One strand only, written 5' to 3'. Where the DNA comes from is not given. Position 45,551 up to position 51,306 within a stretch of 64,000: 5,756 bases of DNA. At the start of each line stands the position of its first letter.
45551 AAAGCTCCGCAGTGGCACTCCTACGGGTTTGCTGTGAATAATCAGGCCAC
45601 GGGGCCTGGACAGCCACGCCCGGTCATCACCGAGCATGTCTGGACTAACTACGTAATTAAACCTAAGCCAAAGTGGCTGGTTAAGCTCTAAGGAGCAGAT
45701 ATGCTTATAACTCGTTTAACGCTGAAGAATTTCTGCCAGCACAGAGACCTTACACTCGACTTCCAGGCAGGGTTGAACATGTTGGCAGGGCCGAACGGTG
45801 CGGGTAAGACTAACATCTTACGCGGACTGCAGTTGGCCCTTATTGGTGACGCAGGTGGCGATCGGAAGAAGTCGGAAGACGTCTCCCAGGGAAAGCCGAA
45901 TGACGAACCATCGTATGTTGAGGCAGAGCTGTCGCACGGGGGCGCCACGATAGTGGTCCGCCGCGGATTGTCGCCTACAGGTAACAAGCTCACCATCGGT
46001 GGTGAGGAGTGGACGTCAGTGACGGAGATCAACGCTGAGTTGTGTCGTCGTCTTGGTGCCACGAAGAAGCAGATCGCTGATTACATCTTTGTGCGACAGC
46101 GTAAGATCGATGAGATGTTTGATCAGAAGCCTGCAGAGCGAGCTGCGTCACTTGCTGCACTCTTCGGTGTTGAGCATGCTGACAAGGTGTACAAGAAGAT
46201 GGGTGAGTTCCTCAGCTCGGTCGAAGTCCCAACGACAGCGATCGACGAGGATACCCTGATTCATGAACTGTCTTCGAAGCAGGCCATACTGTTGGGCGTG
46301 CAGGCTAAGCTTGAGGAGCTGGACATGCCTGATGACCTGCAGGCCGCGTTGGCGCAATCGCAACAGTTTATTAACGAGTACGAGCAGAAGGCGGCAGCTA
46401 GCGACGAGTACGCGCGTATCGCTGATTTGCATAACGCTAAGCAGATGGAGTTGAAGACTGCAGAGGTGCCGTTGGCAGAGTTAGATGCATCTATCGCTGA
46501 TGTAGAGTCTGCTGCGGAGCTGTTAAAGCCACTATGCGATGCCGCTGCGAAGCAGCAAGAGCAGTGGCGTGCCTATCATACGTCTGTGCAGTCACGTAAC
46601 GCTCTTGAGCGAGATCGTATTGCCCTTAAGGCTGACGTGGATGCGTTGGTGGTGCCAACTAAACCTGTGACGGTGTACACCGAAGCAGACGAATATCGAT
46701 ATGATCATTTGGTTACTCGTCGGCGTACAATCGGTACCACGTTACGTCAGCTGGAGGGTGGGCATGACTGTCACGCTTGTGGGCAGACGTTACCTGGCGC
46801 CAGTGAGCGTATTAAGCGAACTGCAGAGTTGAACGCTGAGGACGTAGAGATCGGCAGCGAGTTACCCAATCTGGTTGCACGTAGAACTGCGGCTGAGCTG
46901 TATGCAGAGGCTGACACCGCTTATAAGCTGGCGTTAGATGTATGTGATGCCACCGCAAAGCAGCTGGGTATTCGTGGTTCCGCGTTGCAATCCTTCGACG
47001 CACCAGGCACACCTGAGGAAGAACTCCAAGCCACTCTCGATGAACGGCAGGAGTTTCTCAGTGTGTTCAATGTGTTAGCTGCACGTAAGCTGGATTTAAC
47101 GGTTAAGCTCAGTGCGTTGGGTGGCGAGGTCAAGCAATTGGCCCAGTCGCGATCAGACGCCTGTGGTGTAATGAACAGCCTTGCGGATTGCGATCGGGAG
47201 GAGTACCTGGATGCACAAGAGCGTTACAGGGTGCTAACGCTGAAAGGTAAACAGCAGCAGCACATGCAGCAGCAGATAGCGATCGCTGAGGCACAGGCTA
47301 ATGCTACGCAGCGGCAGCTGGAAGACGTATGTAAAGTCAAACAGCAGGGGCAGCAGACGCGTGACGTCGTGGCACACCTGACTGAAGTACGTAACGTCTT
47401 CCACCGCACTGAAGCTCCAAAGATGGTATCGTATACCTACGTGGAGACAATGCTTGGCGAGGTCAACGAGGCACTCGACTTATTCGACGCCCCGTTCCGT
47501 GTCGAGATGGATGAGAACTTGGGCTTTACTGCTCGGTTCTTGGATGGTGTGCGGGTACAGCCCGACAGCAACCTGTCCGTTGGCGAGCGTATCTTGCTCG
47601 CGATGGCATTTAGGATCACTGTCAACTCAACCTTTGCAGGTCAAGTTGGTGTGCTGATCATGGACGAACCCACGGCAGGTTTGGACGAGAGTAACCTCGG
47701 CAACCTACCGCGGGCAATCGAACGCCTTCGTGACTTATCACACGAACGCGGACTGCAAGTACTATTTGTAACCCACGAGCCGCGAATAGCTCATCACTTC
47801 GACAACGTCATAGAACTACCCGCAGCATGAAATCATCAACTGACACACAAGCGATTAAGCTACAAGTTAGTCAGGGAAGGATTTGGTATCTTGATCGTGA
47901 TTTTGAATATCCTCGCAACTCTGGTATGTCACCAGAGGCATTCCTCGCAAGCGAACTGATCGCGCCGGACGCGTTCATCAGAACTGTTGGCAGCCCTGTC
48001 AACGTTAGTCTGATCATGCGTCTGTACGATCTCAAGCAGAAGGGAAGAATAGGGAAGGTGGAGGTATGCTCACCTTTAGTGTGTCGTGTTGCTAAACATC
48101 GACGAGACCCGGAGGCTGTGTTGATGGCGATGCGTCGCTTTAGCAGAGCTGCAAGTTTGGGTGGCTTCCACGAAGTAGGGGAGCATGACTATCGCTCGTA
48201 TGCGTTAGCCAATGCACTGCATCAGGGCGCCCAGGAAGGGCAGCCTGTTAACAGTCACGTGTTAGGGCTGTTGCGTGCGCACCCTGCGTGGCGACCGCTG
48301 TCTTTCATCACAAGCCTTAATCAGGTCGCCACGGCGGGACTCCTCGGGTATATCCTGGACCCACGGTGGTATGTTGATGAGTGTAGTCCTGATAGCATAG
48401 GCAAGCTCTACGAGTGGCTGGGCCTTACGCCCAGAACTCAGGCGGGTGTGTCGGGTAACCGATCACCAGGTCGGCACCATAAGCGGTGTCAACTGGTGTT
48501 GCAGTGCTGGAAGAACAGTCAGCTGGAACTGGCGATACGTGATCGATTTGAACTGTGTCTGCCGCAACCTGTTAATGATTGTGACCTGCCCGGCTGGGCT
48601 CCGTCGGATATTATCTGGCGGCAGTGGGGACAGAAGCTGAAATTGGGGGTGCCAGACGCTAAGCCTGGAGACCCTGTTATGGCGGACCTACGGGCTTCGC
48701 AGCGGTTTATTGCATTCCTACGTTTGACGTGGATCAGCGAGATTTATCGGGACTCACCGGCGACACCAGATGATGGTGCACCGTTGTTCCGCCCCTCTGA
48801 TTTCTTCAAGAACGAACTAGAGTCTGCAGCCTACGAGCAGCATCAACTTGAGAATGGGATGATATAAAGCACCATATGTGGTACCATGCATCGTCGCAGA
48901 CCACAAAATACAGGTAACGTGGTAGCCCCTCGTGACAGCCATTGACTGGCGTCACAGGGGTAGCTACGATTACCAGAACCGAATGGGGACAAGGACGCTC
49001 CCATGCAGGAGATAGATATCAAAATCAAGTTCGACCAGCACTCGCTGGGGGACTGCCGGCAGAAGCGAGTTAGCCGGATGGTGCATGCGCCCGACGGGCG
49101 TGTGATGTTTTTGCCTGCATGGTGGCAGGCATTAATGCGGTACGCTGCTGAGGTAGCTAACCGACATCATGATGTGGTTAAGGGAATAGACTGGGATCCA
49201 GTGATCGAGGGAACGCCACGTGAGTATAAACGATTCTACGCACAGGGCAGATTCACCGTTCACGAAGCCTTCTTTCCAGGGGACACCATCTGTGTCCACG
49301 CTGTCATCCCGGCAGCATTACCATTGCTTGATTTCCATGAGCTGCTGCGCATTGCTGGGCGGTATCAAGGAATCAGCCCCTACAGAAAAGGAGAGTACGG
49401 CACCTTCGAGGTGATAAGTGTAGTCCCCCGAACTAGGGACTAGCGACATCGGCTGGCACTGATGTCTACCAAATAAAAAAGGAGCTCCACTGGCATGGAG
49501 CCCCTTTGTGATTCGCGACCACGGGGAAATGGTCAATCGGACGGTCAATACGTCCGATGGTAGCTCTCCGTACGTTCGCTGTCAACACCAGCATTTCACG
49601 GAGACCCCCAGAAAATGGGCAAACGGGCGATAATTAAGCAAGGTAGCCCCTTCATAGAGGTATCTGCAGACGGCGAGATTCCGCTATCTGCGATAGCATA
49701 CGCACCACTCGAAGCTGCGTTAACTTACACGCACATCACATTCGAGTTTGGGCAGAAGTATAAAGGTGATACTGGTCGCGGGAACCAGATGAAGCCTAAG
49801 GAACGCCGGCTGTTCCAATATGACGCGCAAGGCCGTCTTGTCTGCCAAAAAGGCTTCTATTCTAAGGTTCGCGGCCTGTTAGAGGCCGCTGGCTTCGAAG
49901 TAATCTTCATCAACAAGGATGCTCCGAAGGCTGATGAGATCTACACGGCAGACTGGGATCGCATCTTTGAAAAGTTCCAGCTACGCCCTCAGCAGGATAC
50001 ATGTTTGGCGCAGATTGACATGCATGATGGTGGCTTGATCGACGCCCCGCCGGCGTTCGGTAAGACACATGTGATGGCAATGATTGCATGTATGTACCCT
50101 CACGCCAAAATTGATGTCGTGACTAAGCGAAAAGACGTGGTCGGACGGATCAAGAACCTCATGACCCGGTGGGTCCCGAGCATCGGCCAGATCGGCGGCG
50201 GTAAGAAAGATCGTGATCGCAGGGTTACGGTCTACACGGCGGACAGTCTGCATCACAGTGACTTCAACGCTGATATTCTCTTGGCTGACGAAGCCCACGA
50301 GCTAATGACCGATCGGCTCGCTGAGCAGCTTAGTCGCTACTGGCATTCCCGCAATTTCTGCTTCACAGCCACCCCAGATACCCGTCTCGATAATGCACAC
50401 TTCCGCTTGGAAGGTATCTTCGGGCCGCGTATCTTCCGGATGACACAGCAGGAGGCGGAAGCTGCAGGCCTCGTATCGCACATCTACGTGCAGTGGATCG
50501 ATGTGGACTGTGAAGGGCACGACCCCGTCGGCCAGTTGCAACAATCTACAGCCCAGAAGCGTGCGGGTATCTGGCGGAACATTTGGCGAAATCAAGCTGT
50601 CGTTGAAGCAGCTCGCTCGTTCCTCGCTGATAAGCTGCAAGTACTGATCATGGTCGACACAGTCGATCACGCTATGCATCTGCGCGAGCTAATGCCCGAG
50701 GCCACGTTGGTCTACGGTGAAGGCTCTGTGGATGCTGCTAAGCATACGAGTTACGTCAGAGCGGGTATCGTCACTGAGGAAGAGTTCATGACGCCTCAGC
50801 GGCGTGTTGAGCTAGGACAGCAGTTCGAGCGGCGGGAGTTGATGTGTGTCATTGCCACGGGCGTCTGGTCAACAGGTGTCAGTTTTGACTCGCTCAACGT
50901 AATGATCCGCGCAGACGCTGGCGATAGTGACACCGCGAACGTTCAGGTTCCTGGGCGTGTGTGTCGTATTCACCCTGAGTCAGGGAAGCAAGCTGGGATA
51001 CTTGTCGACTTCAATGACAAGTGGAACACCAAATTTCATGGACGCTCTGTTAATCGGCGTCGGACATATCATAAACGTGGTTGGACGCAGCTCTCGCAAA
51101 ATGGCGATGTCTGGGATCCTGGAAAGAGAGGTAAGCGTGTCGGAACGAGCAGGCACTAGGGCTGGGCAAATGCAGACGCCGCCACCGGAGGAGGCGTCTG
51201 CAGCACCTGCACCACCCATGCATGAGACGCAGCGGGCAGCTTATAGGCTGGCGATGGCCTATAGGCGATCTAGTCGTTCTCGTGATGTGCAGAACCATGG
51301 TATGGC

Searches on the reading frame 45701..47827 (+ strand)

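Call 39: search_protein_families(library=pfam, proteins=[window:45701-47827:+], max_evalue=0.001)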
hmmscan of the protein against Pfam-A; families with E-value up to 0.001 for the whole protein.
window:45701-47827:+ (709 aa): 6 families
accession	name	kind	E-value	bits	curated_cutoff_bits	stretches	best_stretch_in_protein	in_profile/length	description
PF13476.12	AAA_23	-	2.4e-20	74.5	27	1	5-235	1-171/201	AAA domain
PF02463.25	SMC_N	-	6.8e-15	55.5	40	1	3-705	2-210/220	RecF/RecN/SMC N terminal domain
PF13304.12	AAA_21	-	2e-12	48.3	27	1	25-77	1-64/304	AAA domain, putative AbiEii toxin, Type IV TA system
PF13175.12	AAA_15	-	3.1e-08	34.1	32.1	1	1-47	1-47/374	AAA ATPase domain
PF13514.12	AAA_27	-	1.5e-05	25.2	22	1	1-45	1-48/206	AAA domain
PF00005.33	ABC_tran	-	4.2e-05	24.6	25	0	17-76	4-67/137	ABC transporter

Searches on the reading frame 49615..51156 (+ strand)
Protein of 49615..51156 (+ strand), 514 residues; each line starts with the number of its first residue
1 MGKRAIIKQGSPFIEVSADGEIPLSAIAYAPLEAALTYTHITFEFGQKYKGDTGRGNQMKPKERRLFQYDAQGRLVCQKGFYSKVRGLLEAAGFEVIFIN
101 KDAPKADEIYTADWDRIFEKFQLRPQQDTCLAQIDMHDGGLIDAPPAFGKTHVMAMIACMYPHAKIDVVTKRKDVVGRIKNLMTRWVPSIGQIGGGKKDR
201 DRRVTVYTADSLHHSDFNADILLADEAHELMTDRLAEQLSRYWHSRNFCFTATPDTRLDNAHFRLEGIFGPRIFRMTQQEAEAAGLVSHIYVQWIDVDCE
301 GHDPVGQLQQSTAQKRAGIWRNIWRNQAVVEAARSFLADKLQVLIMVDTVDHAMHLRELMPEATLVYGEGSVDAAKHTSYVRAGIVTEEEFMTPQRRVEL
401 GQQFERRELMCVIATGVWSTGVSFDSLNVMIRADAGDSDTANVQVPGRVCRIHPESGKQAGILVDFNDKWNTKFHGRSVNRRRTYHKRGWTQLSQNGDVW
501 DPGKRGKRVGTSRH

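Call 39: search_protein_families(library=pfam, proteins=[window:49615-51156:+], max_evalue=0.001)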
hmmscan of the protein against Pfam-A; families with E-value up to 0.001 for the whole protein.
window:49615-51156:+ (514 aa): 2 families
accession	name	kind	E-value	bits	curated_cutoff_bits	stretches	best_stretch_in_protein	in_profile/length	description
PF04851.21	ResIII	-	1.2e-08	35.5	22.5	1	121-255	2-163/164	Type III restriction enzyme, res subunit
PF00271.37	Helicase_C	-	3.8e-06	27.6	23.5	1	341-452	16-109/110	Helicase conserved C-terminal domain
